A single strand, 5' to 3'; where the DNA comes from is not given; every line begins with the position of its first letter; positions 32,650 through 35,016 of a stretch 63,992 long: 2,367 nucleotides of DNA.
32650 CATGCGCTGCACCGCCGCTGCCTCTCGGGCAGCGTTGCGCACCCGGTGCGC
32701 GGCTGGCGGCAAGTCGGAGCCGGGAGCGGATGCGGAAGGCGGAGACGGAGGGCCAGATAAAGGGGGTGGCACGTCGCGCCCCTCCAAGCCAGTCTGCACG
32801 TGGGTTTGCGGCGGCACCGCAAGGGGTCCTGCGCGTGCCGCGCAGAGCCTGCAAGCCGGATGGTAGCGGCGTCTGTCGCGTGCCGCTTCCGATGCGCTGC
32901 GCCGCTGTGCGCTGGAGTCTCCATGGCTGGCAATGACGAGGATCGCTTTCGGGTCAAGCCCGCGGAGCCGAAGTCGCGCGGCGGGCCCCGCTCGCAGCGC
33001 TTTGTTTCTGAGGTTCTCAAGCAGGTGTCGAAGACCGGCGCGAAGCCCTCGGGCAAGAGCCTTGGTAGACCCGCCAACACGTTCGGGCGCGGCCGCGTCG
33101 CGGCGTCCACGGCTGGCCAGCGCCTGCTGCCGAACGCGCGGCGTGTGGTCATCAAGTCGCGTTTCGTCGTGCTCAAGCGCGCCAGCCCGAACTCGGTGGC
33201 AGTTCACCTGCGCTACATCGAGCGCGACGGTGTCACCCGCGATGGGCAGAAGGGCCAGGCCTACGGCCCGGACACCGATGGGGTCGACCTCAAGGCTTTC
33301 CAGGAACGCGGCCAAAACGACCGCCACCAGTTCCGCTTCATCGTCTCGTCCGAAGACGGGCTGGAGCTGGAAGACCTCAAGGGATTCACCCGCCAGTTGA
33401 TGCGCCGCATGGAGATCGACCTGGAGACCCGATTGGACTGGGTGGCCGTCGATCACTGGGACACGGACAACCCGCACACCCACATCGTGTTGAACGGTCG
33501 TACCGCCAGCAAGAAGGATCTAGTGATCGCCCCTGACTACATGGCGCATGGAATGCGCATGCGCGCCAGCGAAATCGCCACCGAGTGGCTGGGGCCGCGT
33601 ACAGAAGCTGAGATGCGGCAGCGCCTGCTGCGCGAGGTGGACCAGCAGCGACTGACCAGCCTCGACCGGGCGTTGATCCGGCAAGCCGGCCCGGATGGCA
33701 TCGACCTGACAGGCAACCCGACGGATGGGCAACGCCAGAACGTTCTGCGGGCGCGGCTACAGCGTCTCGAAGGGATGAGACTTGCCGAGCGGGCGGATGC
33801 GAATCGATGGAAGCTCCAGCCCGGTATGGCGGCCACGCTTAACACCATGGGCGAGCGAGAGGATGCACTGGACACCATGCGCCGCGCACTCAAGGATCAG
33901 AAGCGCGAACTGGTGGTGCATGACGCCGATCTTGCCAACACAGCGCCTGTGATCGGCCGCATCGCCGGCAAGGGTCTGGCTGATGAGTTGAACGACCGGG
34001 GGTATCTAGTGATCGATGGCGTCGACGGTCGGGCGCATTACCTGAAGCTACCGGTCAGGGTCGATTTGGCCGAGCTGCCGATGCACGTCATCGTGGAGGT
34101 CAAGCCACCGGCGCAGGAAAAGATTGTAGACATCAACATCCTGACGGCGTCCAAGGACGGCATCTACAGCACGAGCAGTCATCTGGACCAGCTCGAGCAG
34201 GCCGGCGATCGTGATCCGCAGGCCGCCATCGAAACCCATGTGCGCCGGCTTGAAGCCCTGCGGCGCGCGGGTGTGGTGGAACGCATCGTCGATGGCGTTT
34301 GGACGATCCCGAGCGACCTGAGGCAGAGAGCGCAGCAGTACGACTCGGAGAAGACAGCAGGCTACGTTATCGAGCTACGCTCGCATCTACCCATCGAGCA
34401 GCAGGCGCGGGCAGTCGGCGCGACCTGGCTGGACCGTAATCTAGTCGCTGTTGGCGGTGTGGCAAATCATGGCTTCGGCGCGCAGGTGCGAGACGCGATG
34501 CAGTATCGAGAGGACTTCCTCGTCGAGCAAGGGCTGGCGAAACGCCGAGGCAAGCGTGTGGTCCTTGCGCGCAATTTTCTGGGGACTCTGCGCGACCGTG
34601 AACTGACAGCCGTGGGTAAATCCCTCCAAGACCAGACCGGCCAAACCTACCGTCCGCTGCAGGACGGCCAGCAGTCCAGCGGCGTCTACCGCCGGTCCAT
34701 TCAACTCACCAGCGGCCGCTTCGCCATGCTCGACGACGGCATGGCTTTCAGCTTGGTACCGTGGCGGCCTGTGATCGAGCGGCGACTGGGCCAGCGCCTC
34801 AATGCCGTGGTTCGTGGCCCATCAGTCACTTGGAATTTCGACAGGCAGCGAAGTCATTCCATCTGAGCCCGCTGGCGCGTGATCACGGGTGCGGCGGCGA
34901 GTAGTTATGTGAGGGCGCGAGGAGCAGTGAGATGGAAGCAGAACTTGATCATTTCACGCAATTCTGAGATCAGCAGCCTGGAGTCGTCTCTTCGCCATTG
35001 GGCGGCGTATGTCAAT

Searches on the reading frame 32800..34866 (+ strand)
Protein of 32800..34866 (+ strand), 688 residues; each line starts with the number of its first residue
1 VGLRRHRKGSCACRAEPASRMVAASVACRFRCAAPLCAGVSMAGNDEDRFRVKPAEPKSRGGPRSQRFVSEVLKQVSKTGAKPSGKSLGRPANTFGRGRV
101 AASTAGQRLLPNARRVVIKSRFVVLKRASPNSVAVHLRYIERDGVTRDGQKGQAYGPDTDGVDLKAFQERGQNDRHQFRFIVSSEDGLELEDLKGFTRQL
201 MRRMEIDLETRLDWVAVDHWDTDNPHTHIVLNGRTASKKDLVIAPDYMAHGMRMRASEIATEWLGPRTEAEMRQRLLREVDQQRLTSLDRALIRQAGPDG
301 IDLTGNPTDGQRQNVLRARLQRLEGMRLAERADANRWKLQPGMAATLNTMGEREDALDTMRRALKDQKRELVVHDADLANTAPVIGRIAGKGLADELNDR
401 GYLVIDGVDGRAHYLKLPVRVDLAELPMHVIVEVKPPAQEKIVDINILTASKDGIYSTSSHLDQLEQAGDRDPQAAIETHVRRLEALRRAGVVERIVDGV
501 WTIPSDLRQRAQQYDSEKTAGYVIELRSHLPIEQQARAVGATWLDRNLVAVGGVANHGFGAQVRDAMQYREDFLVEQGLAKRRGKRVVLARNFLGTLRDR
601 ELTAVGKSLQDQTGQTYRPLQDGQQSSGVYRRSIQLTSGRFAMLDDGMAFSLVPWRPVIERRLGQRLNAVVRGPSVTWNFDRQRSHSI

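Call 67: search_protein_families(library=padloc, proteins=[window:32800-34866:+], max_evalue=0.001)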
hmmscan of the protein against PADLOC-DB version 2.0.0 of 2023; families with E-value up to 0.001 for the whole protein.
window:32800-34866:+ (688 aa): 0 families

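Call 68: search_protein_families(library=pfam, proteins=[window:32800-34866:+], max_evalue=0.001)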
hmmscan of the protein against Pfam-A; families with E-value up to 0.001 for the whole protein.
window:32800-34866:+ (688 aa): 2 families
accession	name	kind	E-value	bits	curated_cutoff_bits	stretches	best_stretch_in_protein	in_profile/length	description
PF11843.13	DUF3363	-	2.6e-124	415.6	28.4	1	317-686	2-374/375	Protein of unknown function (DUF3363)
PF03432.20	Relaxase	-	2e-05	25.3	24.6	1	175-233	45-100/132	MobA/VirD2-like, nuclease domain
